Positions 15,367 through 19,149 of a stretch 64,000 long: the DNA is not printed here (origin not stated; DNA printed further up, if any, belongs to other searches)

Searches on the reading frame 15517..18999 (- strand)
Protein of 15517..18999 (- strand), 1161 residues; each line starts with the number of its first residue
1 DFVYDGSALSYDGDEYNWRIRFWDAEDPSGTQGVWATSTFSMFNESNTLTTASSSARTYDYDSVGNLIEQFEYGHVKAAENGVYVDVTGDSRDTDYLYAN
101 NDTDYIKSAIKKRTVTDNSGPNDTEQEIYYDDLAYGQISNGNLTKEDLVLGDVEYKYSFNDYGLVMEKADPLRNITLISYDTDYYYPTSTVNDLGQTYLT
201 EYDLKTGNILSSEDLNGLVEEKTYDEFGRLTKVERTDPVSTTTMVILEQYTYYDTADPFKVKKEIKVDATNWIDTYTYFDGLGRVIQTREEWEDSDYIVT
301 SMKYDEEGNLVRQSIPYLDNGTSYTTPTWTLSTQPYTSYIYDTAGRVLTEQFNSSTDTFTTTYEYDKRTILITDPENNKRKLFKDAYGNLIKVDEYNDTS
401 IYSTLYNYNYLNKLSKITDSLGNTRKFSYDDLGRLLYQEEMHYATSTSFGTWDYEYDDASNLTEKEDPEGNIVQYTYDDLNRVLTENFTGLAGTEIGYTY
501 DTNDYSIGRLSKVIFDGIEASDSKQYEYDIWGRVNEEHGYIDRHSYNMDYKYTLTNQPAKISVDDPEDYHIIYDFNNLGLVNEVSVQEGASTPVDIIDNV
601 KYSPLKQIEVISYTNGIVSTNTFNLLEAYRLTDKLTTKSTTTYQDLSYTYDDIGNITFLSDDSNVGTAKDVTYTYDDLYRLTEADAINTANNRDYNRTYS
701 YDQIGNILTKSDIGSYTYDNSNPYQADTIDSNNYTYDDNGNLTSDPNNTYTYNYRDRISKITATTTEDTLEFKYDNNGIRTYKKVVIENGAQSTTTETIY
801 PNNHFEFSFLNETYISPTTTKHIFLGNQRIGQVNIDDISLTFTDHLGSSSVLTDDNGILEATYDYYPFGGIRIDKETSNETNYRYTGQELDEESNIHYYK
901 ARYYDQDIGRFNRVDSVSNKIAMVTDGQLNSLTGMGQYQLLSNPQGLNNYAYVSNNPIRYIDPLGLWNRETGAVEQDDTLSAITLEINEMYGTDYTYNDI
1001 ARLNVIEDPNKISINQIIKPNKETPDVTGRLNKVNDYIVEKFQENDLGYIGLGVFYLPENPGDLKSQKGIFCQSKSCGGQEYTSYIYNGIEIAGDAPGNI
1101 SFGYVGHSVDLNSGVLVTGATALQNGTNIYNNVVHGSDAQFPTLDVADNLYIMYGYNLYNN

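Call 45: search_solved_structures(query=window:15517-18999:-, max_evalue=0.001, show_alignments=0)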
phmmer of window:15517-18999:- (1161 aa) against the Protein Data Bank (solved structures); distinct sequences matched with E-value up to 0.001: 9.
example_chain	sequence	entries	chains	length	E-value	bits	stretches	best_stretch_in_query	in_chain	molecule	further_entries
7q97_A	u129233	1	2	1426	1.5e-23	85.9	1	393-484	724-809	Rhs family protein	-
8h8a_A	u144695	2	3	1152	1.2e-16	63.1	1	733-918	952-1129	Putative Rhs-family protein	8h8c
8h8b_A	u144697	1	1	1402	2.2e-16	62.2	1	734-918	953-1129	Putative Rhs-family protein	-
8cp6_B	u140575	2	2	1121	1.1e-13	53.3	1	367-574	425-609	Toxin protein Tse5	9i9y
9on3_A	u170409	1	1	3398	1e-12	50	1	756-916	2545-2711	SGS4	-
8qja_A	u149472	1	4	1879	1e-11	46.7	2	838-917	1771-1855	Putative type VI secretion system YD repeat-containing Rhs element Vgr protein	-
8uy4_A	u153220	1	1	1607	9.7e-09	36.9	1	368-480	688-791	Tse15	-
8qjd_A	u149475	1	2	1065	0.00013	23.2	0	838-917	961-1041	Salmonella bongori Rhs core domain (residues 360-1420)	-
8qjb_A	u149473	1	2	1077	0.00014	23.1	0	838-917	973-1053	T6SS-associated Rhs core domain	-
